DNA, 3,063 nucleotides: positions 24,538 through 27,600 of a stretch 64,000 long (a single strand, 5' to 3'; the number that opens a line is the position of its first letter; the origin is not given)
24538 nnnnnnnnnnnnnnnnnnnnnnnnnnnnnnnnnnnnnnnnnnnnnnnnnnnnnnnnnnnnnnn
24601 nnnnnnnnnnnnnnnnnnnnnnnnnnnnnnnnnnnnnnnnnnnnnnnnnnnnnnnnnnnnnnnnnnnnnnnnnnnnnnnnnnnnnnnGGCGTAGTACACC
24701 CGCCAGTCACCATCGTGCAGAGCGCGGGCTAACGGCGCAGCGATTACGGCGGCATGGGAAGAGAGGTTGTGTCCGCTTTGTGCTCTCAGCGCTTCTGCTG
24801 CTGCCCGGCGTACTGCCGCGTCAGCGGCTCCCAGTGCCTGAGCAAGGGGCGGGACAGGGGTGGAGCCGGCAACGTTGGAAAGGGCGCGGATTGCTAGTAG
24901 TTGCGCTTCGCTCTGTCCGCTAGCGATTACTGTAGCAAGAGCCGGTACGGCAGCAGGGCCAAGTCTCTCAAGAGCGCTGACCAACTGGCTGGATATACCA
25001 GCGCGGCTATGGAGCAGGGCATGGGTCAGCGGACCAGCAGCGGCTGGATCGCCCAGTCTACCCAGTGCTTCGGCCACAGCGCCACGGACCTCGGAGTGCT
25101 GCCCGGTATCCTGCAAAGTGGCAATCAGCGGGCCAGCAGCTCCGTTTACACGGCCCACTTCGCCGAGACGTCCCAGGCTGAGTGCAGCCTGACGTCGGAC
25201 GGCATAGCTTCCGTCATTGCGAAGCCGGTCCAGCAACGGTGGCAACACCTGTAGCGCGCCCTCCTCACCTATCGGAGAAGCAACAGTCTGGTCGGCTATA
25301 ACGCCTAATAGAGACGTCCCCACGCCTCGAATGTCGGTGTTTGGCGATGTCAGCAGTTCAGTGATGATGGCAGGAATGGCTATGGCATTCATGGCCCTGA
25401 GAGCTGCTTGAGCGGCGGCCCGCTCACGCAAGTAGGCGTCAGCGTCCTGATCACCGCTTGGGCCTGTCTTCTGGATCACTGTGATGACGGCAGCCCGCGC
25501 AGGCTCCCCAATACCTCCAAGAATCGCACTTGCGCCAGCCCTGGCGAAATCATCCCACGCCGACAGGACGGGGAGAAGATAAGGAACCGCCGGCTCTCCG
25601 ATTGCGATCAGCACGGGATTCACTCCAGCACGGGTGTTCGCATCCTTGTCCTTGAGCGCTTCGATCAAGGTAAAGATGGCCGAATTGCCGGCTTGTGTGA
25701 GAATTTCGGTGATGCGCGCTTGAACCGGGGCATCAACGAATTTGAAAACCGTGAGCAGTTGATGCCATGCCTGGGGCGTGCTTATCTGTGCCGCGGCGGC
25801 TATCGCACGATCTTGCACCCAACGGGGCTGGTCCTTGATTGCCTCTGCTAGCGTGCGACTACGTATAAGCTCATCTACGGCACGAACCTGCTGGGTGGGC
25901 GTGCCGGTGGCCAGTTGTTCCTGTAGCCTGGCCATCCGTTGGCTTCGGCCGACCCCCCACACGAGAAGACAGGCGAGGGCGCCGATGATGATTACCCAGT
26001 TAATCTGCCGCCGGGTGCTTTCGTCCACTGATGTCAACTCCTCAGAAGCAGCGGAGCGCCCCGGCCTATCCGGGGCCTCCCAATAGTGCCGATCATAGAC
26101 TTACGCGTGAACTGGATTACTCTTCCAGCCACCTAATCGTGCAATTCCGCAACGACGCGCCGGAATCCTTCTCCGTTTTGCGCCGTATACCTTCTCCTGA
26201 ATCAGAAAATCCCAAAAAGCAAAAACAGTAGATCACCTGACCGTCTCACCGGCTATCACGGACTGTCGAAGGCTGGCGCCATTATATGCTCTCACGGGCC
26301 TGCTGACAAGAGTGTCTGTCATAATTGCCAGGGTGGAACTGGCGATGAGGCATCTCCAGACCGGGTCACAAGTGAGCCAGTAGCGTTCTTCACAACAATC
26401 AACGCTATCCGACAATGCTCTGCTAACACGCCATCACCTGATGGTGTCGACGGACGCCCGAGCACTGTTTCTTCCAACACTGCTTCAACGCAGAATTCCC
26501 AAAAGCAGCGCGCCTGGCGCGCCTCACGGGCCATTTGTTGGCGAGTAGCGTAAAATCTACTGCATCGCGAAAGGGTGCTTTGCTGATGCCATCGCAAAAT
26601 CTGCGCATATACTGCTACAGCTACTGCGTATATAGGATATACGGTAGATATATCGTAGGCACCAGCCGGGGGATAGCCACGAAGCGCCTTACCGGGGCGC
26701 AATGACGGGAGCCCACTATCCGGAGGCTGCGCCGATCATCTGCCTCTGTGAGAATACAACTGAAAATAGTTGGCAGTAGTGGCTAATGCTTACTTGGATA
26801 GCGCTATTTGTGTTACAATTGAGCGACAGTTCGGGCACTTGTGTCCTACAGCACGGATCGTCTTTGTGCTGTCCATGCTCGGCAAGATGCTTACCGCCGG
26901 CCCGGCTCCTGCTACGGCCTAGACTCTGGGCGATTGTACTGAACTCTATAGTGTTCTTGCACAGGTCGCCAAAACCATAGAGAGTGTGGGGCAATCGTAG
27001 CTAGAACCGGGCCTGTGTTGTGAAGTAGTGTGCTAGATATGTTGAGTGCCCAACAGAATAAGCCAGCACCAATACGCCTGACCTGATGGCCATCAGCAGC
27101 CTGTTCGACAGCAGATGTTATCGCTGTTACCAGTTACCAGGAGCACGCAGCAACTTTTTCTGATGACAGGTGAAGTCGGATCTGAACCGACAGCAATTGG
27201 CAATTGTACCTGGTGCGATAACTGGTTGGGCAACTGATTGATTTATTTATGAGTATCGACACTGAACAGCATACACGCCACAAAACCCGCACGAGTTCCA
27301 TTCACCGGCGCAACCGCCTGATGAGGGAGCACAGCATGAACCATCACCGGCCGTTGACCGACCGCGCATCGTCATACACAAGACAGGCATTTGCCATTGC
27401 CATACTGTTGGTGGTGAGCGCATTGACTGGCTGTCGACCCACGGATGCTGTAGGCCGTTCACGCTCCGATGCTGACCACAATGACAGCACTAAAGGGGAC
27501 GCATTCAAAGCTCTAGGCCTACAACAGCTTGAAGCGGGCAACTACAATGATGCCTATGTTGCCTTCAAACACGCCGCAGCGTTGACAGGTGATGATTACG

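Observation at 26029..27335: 1.3-kb gene-free, lower-GC region with palindromes between the HEAT operon and the TPR lipoprotein gene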

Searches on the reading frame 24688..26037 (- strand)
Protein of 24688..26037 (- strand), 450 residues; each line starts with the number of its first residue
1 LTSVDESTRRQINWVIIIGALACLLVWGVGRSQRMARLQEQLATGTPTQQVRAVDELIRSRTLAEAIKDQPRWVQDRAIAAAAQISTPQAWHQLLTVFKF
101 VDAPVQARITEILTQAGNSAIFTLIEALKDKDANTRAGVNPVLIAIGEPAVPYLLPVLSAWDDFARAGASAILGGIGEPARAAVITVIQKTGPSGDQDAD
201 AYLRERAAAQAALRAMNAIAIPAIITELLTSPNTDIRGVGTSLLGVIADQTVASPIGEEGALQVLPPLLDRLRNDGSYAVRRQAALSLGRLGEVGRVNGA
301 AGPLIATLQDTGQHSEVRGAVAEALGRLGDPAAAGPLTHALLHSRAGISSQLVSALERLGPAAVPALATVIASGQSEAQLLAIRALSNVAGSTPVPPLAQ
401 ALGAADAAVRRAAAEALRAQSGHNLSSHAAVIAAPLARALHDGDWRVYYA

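Call 27: find_related_loci(query=A2, collection=metagenome_contigs, flank=4000)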
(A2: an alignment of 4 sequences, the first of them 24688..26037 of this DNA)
Query A2 (450 aa) in metagenome_contigs; peptide patterns used: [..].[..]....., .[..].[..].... (x = any residue, [..] = any of these).
259 stretches matched a pattern; 3 encode a relative of the query (tblastn E <= 1e-3); 3 distinct loci.
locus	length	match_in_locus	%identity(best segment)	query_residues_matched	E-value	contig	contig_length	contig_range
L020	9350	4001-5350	76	1-450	0e+0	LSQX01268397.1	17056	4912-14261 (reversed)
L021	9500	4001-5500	63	1-450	5e-171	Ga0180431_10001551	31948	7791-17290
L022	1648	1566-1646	93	1-27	5e-12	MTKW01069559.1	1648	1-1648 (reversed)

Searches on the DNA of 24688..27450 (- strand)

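Call 7: search_rna_families(source=window, start=25900, end=27450, threshold=evalue, max_evalue=10, show_alignments=3)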
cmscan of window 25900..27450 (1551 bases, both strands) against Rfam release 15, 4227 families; matches with E-value up to 10: 3.
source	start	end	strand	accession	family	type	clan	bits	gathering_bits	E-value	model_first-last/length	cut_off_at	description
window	25979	26021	+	RF01178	snoR77Y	Gene; snRNA; snoRNA; CD-box;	CL00057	16.9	52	7.8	1-85/85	no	Small nucleolar RNA snoR77Y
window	26930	26999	+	RF04257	mir-9230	Gene; miRNA;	-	15.7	100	8.9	1-87/87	no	mir-9230 microRNA precursor family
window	26254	26324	-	RF02292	TtnuCD16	Gene; snRNA; snoRNA; CD-box;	-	15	75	5.5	1-58/58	no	Tetrahymena snoRNA TtnuCD16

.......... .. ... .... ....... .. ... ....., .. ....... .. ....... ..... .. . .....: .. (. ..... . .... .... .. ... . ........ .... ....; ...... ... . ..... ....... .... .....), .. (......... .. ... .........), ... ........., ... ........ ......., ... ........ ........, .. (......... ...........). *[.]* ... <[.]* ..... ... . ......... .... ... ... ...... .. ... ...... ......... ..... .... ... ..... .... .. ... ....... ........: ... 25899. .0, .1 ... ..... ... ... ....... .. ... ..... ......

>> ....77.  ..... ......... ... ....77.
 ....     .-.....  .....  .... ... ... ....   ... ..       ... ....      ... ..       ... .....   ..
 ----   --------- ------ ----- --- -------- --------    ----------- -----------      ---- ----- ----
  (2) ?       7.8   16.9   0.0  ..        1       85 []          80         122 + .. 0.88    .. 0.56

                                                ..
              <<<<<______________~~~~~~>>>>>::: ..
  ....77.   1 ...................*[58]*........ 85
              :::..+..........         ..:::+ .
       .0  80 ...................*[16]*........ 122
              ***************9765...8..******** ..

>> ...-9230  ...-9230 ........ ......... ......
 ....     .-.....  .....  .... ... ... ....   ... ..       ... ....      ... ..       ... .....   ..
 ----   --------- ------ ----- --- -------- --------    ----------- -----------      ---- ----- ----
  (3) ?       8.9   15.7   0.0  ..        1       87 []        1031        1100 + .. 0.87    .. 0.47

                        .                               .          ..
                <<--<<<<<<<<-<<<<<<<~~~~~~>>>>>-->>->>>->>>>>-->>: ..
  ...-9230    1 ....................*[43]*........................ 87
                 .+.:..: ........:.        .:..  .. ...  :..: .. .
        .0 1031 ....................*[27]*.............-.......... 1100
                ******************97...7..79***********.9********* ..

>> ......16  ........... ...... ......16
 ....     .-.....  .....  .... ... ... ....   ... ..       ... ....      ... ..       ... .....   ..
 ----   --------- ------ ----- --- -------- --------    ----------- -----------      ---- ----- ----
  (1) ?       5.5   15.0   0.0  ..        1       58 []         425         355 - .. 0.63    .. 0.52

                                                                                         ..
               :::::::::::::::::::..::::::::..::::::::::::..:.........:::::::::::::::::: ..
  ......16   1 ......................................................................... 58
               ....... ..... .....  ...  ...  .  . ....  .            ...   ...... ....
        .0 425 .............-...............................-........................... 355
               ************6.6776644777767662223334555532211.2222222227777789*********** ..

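Call 32: search_rna_families(sources=[L020, L022, L005, L003, L021], threshold=gathering)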
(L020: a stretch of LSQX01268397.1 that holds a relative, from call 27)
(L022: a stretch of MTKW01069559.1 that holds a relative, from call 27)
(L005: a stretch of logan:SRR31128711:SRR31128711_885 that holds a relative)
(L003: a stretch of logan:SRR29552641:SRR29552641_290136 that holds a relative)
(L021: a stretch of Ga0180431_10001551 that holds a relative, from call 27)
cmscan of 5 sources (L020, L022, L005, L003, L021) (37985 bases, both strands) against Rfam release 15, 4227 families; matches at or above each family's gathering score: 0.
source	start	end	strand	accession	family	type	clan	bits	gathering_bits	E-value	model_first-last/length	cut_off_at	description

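Call 105: search_dna_similar(query=window:26029-27335:+, collection=plasmids, mode=distant, max_rows=5)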
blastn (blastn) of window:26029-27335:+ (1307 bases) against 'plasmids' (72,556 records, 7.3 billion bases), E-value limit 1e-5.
No match.

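Call 106: search_dna_similar(query=window:26029-27335:+, collection=phages, mode=distant, max_rows=5)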
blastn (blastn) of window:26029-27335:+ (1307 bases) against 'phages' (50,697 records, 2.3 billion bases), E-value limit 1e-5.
No match.
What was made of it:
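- The gap has no match in the plasmid or phage collections (calls 105, 106).
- Tried and rejected: No match in plasmids or phages (calls 105, 106).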

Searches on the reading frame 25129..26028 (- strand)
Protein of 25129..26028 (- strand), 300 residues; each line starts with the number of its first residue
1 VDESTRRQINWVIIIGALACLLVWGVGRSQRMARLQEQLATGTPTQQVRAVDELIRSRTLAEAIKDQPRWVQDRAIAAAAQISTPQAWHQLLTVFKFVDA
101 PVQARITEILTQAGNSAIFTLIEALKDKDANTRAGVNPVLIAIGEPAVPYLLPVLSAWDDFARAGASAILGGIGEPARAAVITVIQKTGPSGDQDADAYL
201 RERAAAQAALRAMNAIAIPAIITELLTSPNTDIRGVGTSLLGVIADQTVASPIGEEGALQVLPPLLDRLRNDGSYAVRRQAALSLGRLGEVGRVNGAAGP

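Call 36: find_homologous_proteins(query=window:25129-26028:-, max_evalue=1e-30)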
Query window:25129-26028:- (300 aa): 2 proteins with E <= 1e-30 among 8000 candidates.
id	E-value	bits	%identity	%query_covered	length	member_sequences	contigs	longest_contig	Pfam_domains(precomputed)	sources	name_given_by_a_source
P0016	1.7e-114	400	61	100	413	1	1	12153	PF00514.30,PF02985.29,PF03130.23,PF13513.13,PF13646.13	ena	-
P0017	1.5e-102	361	56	100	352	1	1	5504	PF02985.29,PF03130.23,PF13513.13,PF13646.13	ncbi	ncbi:MAG: HEAT repeat domain-containing protein, partial [Armatimonadota bacterium]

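Call 56: find_encoding_contigs(protein=P0016, flank=4000, max_places=3)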
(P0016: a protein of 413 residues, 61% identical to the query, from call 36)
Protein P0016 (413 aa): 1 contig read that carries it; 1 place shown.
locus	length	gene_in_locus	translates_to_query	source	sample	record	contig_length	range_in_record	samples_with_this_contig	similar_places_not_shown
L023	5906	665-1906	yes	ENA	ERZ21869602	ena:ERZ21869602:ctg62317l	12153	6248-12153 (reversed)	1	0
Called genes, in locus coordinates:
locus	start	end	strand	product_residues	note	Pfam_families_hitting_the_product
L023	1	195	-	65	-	?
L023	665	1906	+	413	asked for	PF13513:HEAT_EZ (faint), PF03130:HEAT_PBS (faint), PF13646:HEAT_2 (weak), PF00514:Arm (faint), PF02985:HEAT (faint), PF13646:HEAT_2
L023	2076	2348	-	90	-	-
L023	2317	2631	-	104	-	-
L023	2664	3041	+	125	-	PF13646:HEAT_2 (faint)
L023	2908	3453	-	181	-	-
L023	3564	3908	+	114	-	PF02985:HEAT (faint), PF13513:HEAT_EZ (faint), PF13646:HEAT_2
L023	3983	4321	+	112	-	PF02985:HEAT (faint), PF13646:HEAT_2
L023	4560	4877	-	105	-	-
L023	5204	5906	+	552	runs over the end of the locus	-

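Call 57: find_encoding_contigs(protein=P0017, flank=4000, max_places=3)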
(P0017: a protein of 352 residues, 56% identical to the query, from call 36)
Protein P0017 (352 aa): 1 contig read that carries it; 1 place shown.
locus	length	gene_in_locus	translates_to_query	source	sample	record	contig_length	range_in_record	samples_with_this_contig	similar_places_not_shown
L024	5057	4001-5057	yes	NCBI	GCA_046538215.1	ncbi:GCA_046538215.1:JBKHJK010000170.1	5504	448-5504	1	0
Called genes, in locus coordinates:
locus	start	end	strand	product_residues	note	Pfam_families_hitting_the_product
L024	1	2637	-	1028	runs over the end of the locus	PF00580:UvrD-helicase (weak), PF21445:ADDB_N, PF12705:PDDEXK_1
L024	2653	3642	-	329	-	-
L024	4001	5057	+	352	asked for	PF02985:HEAT (faint), PF03130:HEAT_PBS (faint), PF13513:HEAT_EZ (faint), PF13646:HEAT_2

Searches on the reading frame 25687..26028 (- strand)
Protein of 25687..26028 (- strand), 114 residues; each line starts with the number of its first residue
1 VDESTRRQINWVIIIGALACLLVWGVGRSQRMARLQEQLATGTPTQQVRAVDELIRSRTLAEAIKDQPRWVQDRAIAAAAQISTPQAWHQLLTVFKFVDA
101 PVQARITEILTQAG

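Call 81: find_homologous_proteins(query=window:25687-26028:-, max_evalue=0.00001)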
Query seq(114 aa): 16 candidates shared short words with the query, none scored E <= 0.00001.
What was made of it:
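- Tried and rejected: Two further protein searches were swamped by generic HEAT repeats or found nothing (calls 36, 81).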
